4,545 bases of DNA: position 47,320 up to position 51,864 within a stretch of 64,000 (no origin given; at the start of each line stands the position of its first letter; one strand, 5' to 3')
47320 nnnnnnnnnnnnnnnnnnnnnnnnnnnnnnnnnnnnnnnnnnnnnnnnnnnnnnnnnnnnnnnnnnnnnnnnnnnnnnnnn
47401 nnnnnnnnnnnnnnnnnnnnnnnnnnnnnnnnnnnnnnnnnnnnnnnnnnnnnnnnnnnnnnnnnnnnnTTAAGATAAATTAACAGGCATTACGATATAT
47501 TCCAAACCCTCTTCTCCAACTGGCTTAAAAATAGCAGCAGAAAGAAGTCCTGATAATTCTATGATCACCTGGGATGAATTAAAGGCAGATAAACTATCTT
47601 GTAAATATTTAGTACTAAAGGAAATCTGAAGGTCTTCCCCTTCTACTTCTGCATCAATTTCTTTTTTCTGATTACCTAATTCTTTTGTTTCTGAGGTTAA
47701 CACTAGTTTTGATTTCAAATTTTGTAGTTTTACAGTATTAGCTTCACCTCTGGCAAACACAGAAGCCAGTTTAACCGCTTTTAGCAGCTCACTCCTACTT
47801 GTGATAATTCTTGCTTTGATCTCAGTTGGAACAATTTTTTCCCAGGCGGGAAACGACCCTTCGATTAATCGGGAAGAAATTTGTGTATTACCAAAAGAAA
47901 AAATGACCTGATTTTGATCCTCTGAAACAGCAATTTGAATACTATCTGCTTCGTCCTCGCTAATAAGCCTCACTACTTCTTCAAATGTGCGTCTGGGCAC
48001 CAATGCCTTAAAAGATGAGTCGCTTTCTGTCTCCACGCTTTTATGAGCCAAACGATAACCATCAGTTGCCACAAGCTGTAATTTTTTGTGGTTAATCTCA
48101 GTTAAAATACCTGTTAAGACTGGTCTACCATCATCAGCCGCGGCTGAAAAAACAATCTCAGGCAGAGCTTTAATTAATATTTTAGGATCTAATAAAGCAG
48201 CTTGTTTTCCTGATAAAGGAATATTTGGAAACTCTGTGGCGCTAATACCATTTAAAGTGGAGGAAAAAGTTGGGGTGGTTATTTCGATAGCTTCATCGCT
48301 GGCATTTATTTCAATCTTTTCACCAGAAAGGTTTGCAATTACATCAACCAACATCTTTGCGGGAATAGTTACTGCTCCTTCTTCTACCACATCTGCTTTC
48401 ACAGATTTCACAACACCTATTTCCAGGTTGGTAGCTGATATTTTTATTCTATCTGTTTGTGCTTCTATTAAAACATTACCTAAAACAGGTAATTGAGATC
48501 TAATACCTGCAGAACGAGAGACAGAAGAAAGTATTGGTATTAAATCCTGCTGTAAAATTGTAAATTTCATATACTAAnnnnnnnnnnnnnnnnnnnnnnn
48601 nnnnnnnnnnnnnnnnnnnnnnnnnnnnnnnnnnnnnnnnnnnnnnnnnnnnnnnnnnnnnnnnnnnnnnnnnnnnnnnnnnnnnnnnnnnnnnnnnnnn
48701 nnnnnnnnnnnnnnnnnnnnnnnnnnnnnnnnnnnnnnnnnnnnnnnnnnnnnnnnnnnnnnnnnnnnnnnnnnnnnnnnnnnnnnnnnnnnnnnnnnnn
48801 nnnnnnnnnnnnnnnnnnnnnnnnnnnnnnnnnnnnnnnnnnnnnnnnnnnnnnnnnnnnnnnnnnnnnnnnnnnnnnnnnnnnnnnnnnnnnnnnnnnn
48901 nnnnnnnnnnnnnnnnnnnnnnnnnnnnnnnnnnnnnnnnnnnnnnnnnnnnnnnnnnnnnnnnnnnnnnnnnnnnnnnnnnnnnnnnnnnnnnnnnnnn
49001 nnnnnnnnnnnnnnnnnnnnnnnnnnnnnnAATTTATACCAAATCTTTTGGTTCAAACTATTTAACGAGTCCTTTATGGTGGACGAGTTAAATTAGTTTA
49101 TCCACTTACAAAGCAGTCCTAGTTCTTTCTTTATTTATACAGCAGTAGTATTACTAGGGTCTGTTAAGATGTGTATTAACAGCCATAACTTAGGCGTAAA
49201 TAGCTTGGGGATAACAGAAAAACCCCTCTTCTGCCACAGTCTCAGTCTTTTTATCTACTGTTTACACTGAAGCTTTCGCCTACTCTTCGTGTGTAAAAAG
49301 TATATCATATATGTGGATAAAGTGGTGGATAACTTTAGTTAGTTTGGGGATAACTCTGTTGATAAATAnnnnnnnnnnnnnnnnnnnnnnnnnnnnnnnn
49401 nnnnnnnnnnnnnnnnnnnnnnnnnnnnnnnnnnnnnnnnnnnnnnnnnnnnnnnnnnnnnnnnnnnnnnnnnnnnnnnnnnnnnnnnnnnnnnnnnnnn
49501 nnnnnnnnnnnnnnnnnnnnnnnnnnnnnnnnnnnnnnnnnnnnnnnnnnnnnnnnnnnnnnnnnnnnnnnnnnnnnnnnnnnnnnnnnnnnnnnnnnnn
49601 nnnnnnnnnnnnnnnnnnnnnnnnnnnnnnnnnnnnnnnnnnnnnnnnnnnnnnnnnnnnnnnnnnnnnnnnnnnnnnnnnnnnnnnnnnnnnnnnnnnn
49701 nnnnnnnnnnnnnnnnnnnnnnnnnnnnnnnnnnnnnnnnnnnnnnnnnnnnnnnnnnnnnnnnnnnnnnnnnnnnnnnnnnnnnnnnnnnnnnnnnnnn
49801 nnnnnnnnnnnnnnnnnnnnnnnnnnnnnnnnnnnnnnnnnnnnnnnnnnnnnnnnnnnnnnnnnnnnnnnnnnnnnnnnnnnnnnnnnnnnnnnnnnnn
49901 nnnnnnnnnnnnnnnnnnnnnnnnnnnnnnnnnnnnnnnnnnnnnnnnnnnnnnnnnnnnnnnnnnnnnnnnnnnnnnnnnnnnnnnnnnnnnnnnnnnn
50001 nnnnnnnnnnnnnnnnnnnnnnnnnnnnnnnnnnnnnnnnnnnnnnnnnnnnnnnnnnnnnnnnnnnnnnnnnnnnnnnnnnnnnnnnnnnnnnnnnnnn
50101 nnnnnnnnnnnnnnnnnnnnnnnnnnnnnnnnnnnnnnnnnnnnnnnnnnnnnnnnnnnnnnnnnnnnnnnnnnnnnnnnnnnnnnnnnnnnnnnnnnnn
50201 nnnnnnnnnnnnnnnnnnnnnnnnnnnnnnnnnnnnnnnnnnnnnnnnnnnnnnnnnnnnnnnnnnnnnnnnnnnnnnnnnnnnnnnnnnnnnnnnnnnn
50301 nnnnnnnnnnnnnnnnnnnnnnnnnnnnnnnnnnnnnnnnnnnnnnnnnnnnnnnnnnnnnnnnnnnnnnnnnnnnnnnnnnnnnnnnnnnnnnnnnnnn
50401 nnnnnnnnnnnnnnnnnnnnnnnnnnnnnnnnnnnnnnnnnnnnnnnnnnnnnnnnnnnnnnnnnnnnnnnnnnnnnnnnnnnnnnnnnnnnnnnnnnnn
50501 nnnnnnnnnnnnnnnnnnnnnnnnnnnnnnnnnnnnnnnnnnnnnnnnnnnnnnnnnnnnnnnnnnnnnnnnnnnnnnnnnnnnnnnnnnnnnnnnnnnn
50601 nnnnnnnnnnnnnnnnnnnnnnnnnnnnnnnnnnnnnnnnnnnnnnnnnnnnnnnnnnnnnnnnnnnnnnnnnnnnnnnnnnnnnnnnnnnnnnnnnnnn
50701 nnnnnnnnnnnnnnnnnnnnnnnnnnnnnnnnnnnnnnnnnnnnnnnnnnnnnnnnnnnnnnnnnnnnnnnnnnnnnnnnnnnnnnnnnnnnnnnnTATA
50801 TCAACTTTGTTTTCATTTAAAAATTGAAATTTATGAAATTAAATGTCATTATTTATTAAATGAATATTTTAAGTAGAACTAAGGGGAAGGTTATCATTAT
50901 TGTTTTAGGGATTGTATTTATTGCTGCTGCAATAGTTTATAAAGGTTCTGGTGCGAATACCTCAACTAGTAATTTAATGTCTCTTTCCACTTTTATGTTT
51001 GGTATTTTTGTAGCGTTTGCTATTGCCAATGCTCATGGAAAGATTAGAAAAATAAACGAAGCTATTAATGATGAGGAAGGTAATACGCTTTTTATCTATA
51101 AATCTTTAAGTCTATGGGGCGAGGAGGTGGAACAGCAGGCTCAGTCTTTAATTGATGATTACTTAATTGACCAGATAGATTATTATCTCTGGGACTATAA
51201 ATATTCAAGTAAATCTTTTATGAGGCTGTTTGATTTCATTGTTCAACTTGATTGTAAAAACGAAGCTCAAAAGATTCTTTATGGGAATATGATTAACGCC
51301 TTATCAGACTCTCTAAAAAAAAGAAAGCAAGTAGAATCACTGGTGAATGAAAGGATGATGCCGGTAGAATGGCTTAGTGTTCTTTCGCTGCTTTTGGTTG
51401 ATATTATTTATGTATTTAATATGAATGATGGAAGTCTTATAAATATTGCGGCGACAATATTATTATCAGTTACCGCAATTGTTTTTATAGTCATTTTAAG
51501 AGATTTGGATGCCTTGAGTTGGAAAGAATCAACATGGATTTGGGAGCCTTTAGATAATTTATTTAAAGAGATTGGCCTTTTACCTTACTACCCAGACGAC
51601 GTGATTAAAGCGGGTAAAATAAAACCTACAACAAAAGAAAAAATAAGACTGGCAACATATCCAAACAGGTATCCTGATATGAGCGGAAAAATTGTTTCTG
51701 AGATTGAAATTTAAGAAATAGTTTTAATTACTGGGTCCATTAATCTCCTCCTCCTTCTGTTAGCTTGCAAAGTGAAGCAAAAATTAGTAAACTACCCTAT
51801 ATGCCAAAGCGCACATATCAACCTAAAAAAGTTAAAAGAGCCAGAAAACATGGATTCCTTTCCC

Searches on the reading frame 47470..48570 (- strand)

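Call 43: search_protein_families(library=pfam, proteins=[window:47470-48570:-], max_evalue=0.001)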
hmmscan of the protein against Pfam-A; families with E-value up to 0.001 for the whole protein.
window:47470-48570:- (366 aa): 3 families
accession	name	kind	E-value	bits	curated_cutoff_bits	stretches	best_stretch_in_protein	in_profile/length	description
PF02767.21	DNA_pol3_beta_2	-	6.2e-32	110.8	27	2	127-241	2-115/116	DNA polymerase III beta subunit, central domain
PF00712.24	DNA_pol3_beta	-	1.1e-31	109.9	24.4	2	1-118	1-120/120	DNA polymerase III beta subunit, N-terminal domain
PF02768.20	DNA_pol3_beta_3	-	1.3e-27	96.4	27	1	245-363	2-120/121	DNA polymerase III beta subunit, C-terminal domain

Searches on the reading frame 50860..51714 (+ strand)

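Call 43: search_protein_families(library=pfam, proteins=[window:50860-51714:+], max_evalue=0.001)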
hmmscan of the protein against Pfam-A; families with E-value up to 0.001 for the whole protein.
window:50860-51714:+ (284 aa): 1 family
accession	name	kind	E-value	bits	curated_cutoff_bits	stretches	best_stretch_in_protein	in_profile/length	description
PF14023.12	Bestrophin-like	-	8.4e-13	48.9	32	1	32-217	26-218/232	Bestrophin-like domain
